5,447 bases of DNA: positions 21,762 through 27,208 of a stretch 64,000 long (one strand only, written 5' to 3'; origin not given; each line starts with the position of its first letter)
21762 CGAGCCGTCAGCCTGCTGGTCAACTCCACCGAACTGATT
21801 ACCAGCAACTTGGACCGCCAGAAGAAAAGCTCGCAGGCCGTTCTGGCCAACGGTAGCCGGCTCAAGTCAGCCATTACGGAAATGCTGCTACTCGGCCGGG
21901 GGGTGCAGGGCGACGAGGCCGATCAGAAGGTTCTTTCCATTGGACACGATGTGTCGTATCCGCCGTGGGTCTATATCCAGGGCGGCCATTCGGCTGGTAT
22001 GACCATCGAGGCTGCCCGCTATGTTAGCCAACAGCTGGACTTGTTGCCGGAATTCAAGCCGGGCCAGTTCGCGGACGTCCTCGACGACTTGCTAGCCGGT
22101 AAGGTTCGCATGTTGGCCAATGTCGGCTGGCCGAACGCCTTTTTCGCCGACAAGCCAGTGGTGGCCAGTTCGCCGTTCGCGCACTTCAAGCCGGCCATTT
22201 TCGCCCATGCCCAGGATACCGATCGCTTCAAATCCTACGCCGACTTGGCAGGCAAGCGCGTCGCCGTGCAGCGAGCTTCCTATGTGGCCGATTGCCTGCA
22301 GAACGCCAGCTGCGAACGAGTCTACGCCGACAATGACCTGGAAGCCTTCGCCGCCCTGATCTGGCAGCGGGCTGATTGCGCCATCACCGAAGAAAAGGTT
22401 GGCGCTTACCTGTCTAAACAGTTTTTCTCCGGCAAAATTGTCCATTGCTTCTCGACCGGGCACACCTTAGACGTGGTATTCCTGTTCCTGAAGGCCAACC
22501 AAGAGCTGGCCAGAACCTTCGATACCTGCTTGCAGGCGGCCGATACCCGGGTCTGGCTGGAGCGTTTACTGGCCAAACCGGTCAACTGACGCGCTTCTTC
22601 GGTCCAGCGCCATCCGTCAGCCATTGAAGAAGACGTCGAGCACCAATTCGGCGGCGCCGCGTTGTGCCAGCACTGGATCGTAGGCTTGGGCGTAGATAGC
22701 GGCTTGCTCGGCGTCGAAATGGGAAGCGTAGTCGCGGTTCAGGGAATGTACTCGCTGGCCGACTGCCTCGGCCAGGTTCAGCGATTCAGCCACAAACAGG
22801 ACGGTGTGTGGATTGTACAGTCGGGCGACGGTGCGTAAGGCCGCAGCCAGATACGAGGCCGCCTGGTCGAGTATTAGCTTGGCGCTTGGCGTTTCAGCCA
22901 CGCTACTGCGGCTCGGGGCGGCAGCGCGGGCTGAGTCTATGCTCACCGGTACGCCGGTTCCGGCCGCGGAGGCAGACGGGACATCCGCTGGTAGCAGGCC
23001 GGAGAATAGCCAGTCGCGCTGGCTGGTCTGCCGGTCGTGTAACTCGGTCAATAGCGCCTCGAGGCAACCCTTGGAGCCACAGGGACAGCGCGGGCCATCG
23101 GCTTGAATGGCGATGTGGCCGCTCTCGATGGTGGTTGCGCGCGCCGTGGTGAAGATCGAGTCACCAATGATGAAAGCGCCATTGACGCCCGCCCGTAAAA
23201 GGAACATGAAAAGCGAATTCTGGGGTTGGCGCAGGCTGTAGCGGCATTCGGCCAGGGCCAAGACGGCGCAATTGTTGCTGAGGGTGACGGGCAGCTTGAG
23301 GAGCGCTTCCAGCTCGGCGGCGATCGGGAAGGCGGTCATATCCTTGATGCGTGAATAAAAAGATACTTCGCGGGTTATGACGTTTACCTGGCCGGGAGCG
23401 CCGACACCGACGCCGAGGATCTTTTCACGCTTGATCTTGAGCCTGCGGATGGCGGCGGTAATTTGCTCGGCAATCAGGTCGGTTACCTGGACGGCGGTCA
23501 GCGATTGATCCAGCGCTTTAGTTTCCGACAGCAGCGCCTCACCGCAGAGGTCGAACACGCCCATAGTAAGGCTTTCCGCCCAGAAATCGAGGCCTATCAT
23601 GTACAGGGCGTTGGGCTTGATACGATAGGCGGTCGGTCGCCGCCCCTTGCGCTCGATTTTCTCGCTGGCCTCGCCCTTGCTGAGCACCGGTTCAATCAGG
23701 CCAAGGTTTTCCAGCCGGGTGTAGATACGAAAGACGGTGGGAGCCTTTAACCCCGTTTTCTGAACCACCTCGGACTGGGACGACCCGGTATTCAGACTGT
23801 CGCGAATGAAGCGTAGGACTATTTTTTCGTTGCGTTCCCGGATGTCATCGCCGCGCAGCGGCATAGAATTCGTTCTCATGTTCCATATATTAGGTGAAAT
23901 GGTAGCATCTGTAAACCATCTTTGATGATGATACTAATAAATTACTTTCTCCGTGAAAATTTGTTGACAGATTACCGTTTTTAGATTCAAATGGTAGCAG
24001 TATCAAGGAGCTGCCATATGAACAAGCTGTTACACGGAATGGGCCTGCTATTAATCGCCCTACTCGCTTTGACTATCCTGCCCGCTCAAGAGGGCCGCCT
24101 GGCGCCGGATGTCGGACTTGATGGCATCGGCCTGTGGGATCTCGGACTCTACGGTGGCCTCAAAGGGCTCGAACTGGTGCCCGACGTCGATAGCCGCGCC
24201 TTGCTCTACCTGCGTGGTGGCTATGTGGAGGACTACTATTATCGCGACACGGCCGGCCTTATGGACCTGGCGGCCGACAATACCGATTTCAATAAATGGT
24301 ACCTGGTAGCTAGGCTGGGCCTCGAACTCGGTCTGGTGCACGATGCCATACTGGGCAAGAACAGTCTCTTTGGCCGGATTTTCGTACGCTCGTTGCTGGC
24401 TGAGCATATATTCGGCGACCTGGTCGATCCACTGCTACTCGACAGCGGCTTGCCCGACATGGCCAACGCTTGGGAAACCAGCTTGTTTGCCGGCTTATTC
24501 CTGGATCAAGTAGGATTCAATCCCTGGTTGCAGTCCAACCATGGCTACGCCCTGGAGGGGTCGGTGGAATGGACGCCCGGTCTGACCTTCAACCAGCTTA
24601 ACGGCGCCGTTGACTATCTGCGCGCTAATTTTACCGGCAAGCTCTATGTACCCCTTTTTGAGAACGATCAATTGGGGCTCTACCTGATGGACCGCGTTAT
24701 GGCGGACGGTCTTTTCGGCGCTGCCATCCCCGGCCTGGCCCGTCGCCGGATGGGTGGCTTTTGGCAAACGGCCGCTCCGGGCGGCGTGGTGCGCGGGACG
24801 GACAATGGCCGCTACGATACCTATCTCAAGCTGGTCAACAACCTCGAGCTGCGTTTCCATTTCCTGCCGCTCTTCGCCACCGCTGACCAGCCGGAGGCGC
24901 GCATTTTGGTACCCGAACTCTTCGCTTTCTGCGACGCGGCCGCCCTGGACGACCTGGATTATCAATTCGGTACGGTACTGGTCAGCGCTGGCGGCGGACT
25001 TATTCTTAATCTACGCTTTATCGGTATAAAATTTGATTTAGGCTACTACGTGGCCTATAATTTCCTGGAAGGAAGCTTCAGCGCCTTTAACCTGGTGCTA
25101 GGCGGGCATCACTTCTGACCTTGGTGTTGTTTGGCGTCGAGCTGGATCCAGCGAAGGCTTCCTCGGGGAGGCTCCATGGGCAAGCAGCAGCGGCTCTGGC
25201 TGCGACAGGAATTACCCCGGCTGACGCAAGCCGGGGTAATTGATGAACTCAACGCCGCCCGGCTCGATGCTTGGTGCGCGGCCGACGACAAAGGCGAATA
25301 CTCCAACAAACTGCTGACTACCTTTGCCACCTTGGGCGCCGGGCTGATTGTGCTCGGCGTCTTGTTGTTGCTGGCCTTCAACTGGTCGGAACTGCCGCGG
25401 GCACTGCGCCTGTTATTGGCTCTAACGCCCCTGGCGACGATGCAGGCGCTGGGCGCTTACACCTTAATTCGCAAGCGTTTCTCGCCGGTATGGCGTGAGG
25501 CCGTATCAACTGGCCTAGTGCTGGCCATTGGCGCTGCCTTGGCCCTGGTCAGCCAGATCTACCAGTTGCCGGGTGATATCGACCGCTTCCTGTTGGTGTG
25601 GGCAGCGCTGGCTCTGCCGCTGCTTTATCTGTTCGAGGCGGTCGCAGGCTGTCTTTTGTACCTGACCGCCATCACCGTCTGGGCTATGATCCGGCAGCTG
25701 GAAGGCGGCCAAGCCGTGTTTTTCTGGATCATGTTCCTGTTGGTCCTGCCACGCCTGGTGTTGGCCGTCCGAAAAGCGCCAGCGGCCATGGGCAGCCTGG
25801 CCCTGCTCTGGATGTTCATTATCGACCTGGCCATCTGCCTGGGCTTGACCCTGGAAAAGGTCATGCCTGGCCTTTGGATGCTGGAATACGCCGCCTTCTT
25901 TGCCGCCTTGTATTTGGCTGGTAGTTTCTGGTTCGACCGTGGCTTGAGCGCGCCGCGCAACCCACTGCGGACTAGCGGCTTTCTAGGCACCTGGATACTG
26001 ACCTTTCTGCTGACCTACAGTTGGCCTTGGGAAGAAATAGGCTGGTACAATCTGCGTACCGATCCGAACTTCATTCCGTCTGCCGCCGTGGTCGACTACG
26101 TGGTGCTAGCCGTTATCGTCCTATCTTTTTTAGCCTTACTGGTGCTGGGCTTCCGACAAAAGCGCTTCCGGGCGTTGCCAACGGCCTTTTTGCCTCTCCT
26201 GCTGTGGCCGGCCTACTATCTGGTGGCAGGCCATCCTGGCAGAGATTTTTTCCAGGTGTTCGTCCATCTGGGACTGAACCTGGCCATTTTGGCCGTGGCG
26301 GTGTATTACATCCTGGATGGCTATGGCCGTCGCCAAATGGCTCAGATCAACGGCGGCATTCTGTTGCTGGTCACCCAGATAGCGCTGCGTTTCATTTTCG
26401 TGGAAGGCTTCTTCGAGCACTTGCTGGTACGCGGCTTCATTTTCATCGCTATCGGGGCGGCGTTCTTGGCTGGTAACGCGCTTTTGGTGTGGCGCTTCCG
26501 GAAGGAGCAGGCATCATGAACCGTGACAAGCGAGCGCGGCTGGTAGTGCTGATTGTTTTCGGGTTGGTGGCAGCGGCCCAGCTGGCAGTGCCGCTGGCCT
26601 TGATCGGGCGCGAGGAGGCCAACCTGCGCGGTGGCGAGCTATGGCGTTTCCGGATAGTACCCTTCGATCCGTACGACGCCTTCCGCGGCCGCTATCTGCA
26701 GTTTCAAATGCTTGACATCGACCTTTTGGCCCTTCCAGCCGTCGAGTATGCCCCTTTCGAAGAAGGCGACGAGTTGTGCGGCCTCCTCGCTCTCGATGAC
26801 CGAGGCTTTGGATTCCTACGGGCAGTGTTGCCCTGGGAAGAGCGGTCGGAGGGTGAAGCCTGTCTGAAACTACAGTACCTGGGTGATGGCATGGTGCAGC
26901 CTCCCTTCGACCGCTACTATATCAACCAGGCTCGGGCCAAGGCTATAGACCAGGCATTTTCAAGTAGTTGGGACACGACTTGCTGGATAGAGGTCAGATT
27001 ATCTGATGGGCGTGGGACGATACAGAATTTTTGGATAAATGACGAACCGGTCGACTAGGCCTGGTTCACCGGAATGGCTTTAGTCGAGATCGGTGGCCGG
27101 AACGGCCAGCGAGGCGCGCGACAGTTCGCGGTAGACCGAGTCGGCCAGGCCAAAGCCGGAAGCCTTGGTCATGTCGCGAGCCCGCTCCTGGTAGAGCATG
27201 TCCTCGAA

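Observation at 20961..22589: Soluble chemoreceptor with inverted architecture: MCP signalling domain followed by a C-terminal solute-binding-protein-like domain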

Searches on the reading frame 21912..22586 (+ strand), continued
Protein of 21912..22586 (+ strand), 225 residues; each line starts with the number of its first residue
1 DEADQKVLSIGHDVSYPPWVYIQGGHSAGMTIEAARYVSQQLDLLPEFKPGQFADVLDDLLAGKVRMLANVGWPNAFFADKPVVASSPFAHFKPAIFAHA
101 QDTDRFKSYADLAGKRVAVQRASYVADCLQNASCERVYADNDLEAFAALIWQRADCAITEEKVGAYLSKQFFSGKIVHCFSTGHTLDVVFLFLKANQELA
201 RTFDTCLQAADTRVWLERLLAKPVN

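Call 66: find_encoding_contigs(protein=P0190, flank=8000, max_places=2)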
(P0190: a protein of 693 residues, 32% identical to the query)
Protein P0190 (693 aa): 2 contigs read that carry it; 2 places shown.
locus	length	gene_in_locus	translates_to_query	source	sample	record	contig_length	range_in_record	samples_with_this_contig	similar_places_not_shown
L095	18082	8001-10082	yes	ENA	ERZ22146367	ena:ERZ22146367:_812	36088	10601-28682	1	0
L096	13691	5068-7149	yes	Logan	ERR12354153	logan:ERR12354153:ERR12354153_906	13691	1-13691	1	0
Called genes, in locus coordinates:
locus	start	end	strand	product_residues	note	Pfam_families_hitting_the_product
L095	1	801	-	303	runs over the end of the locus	PF17284:Spermine_synt_N, PF01564:Spermine_synth, PF13649:Methyltransf_25 (weak)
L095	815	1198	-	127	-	PF02675:AdoMet_dc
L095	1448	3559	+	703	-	PF02629:CoA_binding, PF13380:CoA_binding_2, PF13607:Succ_CoA_lig, PF19045:Ligase_CoA_2, PF13549:ATP-grasp_5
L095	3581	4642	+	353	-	PF01656:CbiA (faint), PF13500:AAA_26, PF07085:DRTGG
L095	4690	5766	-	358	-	PF00990:GGDEF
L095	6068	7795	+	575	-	PF07833:Cu_amine_oxidN1, PF06347:SH3_4 (faint), PF08239:SH3_3, PF00704:Glyco_hydro_18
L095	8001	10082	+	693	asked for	PF00202:Aminotran_3, PF00497:SBP_bac_3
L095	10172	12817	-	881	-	PF00072:Response_reg, PF08447:PAS_3, PF00989:PAS (weak), PF08447:PAS_3, PF08448:PAS_4 (weak), PF14598:PAS_11, PF02518:HATPase_c, PF00072:Response_reg, +1 more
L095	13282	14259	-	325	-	PF01551:Peptidase_M23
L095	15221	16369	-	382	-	PF02771:Acyl-CoA_dh_N, PF02770:Acyl-CoA_dh_M, PF00441:Acyl-CoA_dh_1, PF22924:ACOX_C_alpha1 (faint), PF08028:Acyl-CoA_dh_2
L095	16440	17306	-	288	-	PF02737:3HCDH_N, PF00725:3HCDH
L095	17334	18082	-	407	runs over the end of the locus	PF00108:Thiolase_N, PF00109:ketoacyl-synt (weak), PF22691:Thiolase_C_1 (faint), PF02803:Thiolase_C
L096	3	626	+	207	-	?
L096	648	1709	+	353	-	PF01656:CbiA (faint), PF13500:AAA_26, PF07085:DRTGG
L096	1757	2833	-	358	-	PF00990:GGDEF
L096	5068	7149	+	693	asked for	PF00202:Aminotran_3, PF00497:SBP_bac_3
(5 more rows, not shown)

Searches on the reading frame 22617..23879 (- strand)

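Call 3: search_protein_families(library=pfam, proteins=[window:22617-23879:-], max_evalue=0.1)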
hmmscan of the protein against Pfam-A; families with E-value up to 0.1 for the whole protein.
window:22617-23879:- (420 aa): 5 families
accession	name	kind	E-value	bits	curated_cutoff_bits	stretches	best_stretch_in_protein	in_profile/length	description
PF00480.26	ROK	-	6.6e-30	105.1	22.9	1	95-415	2-293/294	ROK family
PF12802.13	MarR_2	-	2.7e-05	24.7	27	1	17-68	6-56/61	MarR family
PF09339.16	HTH_IclR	-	0.00058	20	22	1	33-63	19-49/52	IclR helix-turn-helix domain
PF13412.12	HTH_24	-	0.00076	19.4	21.9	1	20-63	7-48/48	Winged helix-turn-helix DNA-binding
PF13384.12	HTH_23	-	0.017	15.4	24.6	1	17-61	3-46/50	Homeodomain-like domain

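Call 4: search_protein_families(library=ncbifam, proteins=[window:22617-23879:-], max_evalue=0.1)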
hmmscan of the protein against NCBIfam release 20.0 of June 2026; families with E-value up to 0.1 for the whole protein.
window:22617-23879:- (420 aa): 12 families
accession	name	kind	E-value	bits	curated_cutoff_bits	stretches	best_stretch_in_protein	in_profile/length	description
NF047937.1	TransRegNagC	equivalog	5.4e-26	91.7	650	1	33-365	26-336/399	DNA-binding transcriptional regulator NagC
NF049930.1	TransRegMlc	equivalog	8.4e-22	78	530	1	2-373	2-349/405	sugar metabolism global transcriptional regulator Mlc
TIGR00744.1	ROK_glcA_fam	subfamily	1.6e-21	76.9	260.35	1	96-276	2-180/318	ROK family glucokinase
NF007251.0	PRK09698.1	equivalog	4e-15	55.8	253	1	93-277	7-188/304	allose kinase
NF003461.0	PRK05082.1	subfamily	3.4e-11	43.1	283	1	157-276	59-177/291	N-acetylmannosamine kinase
NF047821.1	NactlManKinNanK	equivalog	3.7e-11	43.1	450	1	180-276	82-177/288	N-acetylmannosamine kinase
NF009835.0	PRK13310.1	equivalog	7.4e-09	35.3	380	1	96-277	4-189/303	N-acetylglucosamine kinase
NF042998.1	bglucokin_BglK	equivalog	9.2e-09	34.9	550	1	108-264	5-164/291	beta-glucoside kinase BglK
NF009836.0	PRK13311.1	equivalog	1.8e-07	30.7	551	1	156-278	59-190/256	N-acetyl-D-glucosamine kinase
NF045551.1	GK_Pyrobac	equivalog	2.2e-07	30.5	500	1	152-278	46-169/294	ATP-dependent glucokinase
NF007108.0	PRK09557.1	equivalog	3e-05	23.5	443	1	148-277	52-189/303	fructokinase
NF053658.1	SSO5209_fam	equivalog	7.7e-05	22.3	140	1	19-70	5-53/81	SSO5209 family protein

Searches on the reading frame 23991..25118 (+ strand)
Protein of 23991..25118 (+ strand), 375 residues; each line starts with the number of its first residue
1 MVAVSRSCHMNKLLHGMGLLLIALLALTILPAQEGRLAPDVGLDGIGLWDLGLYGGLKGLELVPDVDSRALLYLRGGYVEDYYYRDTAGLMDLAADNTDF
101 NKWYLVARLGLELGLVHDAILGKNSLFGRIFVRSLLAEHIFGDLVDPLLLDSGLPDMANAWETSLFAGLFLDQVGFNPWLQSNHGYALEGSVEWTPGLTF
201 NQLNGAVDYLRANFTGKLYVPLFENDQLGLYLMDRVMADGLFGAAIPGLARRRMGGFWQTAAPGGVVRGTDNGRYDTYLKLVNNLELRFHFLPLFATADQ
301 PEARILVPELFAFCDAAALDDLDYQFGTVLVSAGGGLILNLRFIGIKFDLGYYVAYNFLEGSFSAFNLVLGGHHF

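Call 3: search_protein_families(library=pfam, proteins=[window:23991-25118:+], max_evalue=0.1)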
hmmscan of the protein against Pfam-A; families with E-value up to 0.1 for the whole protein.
window:23991-25118:+ (375 aa): 1 family
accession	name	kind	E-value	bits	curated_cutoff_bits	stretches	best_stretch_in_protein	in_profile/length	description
PF01103.29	Omp85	-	0.029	14.3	24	1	180-352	130-304/325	Omp85 superfamily domain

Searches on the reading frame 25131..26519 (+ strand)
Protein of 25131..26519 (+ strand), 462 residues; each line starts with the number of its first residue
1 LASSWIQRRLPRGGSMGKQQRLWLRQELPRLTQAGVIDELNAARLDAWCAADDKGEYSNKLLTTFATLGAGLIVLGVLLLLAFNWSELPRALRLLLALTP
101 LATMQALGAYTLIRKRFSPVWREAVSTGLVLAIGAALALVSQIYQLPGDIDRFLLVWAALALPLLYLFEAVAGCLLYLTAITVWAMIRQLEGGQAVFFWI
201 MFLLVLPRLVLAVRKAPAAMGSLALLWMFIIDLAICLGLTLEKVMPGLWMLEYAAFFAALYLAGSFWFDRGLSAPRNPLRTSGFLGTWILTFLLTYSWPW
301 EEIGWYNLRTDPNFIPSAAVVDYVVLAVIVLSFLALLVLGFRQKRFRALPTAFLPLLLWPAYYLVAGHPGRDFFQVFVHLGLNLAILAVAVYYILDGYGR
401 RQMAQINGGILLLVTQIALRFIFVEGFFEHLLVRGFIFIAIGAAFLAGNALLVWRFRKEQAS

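Call 3: search_protein_families(library=pfam, proteins=[window:25131-26519:+], max_evalue=0.1)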
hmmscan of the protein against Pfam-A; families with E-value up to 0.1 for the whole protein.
window:25131-26519:+ (462 aa): 1 family
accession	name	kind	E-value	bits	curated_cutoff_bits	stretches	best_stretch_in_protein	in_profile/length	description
PF09925.14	DUF2157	-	3.3e-28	98.7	32.4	1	30-169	2-141/146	Predicted membrane protein (DUF2157)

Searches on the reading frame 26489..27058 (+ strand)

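Call 3: search_protein_families(library=pfam, proteins=[window:26489-27058:+], max_evalue=0.1)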
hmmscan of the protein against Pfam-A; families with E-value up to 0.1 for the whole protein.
window:26489-27058:+ (189 aa): 1 family
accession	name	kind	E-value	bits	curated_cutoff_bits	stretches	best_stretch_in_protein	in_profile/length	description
PF14345.11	GDYXXLXY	-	1.5e-16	61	27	1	31-178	1-150/153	GDYXXLXY protein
